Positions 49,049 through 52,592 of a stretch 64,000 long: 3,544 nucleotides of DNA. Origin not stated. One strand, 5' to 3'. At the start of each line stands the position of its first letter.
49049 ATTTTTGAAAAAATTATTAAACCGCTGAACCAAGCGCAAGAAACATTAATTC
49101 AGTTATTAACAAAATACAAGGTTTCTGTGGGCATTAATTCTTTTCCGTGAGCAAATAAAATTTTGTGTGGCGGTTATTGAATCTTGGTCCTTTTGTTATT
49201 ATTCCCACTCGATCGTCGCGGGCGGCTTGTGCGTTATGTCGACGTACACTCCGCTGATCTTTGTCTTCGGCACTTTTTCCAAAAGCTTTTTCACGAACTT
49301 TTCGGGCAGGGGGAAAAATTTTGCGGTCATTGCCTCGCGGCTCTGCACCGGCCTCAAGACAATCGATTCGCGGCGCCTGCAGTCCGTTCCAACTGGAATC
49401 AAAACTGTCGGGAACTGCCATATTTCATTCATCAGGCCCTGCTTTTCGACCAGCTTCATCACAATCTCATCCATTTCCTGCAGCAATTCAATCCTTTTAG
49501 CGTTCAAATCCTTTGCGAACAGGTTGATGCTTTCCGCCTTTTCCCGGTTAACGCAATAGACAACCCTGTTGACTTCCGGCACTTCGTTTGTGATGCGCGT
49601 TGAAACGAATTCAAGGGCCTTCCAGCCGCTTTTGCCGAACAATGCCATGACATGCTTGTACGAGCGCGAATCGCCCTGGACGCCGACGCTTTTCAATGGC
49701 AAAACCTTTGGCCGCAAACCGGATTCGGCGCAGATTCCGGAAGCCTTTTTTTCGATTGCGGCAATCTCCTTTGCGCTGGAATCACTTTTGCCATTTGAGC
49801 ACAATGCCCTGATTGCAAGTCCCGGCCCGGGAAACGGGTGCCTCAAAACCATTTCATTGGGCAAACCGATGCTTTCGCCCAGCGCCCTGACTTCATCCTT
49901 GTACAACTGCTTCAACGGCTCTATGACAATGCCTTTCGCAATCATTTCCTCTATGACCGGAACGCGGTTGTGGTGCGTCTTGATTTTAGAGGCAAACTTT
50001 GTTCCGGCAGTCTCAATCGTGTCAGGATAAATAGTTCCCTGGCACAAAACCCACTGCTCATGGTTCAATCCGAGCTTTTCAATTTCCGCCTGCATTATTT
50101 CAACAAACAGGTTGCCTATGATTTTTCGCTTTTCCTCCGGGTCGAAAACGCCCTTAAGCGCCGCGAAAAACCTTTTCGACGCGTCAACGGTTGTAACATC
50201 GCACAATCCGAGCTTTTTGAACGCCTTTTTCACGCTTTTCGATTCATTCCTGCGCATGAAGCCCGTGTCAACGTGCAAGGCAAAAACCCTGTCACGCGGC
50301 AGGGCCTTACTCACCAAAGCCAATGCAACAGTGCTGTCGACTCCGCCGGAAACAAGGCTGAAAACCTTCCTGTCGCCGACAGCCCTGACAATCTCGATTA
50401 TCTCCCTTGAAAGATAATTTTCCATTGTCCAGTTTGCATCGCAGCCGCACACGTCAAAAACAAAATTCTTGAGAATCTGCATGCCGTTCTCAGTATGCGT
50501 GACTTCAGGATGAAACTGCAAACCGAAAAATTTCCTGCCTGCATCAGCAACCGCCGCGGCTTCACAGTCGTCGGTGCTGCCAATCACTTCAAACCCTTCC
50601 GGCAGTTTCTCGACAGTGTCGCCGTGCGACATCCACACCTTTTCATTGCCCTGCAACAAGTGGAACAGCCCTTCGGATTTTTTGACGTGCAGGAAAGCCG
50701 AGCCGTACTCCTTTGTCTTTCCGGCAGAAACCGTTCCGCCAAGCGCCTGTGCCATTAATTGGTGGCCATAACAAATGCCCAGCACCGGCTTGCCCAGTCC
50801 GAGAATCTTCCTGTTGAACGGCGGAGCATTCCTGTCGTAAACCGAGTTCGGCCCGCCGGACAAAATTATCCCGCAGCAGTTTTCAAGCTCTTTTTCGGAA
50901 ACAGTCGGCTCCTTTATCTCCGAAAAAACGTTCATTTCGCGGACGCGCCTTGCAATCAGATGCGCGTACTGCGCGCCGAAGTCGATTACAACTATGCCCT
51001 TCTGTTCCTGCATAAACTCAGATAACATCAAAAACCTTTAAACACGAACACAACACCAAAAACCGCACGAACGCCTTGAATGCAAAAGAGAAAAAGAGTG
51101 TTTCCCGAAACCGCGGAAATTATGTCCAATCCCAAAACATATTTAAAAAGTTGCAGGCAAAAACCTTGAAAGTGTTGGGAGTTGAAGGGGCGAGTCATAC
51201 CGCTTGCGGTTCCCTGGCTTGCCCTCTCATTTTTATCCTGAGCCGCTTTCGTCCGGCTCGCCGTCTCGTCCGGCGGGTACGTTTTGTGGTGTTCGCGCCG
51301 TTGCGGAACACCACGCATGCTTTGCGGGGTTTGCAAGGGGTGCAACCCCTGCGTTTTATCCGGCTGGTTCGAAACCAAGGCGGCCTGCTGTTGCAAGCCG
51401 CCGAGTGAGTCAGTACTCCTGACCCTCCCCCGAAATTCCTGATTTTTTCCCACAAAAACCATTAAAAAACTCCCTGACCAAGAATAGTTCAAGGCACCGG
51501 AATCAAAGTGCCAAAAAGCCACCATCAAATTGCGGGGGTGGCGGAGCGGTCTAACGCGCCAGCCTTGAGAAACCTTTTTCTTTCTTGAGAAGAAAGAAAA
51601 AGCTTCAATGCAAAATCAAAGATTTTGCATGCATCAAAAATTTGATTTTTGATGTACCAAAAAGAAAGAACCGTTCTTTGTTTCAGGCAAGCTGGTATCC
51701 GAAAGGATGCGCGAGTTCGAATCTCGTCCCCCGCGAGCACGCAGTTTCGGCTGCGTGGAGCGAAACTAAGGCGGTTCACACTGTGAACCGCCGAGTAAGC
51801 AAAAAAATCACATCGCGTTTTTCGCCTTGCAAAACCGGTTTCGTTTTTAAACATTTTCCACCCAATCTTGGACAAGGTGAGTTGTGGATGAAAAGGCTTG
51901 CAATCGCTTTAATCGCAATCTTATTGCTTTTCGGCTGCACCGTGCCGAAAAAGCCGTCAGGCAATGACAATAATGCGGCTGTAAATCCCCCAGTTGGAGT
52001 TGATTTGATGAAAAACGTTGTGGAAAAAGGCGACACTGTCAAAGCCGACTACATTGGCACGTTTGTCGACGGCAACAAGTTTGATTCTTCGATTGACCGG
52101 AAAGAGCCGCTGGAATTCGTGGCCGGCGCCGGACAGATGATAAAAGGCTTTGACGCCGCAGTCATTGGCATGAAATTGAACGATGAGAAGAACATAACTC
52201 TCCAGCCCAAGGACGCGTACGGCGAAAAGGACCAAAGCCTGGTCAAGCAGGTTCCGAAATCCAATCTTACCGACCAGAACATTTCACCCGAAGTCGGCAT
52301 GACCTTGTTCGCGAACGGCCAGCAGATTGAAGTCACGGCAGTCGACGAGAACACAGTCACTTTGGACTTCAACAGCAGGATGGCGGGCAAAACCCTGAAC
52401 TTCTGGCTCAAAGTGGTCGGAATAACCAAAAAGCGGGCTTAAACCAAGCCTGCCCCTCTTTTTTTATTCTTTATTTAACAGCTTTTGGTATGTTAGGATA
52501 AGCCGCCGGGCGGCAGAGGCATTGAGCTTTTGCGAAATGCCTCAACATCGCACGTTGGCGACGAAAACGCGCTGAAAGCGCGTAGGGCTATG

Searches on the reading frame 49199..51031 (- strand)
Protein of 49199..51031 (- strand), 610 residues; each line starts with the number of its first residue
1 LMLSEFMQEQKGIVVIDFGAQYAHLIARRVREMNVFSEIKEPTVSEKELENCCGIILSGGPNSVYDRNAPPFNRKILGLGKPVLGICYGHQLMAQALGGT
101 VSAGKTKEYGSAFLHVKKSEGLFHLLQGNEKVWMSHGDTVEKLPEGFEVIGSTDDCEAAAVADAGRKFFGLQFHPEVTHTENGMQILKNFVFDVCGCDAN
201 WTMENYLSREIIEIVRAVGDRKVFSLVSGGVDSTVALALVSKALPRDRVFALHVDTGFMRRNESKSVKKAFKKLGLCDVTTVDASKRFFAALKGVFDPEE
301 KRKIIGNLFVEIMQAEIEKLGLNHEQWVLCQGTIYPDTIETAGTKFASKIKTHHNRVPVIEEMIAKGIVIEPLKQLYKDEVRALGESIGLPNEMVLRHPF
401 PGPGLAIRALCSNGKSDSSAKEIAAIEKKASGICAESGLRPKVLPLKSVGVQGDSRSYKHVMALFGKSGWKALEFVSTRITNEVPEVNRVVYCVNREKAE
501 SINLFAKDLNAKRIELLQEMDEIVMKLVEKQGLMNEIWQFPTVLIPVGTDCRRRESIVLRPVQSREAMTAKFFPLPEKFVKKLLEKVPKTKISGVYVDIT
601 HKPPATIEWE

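Call 10: search_protein_families(library=pfam, max_evalue=0.01, proteins=[window:49199-51031:-])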
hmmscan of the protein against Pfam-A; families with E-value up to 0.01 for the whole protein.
window:49199-51031:- (610 aa): 9 families
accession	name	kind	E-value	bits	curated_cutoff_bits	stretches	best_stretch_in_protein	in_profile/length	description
PF00117.34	GATase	-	9.4e-47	159.6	22.8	1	14-193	1-189/190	Glutamine amidotransferase class-I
PF00958.27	GMP_synt_C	-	1.1e-25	89.9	27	2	528-609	3-92/92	GMP synthase C terminal domain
PF07722.19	Peptidase_C26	-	2.5e-12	47.5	20.5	1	71-176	96-219/219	Peptidase C26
PF02540.23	NAD_synthase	-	3.5e-09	36.6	21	1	210-300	8-96/242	NAD synthase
PF06508.19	QueC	-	5.3e-06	26.5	22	1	224-285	3-61/210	Queuosine biosynthesis protein QueC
PF01507.26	PAPS_reduct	-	0.00022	21.7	22.5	1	223-288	2-64/175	Phosphoadenosine phosphosulfate reductase domain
PF00764.25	Arginosuc_synth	-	0.0004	20.9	27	1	227-289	6-66/162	Arginosuccinate synthase N-terminal HUP domain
PF00733.27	Asn_synthase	-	0.0025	18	21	1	216-278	13-74/354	Asparagine synthase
PF03054.22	tRNA_Me_trans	-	0.0062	16.7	20.6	0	222-254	2-32/202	tRNA methyl transferase HUP domain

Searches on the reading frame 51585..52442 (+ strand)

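Call 10: search_protein_families(library=pfam, max_evalue=0.01, proteins=[window:51585-52442:+])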
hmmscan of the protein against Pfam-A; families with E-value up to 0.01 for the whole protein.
window:51585-52442:+ (285 aa): 2 families
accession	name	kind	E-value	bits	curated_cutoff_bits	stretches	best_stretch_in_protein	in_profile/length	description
PF00254.34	FKBP_C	-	1.3e-21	77.2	21.1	1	146-218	5-77/94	FKBP-type peptidyl-prolyl cis-trans isomerase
PF22199.2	FKBP26_IF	-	0.00027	21.2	27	1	223-263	3-43/46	FKBP26, IF domain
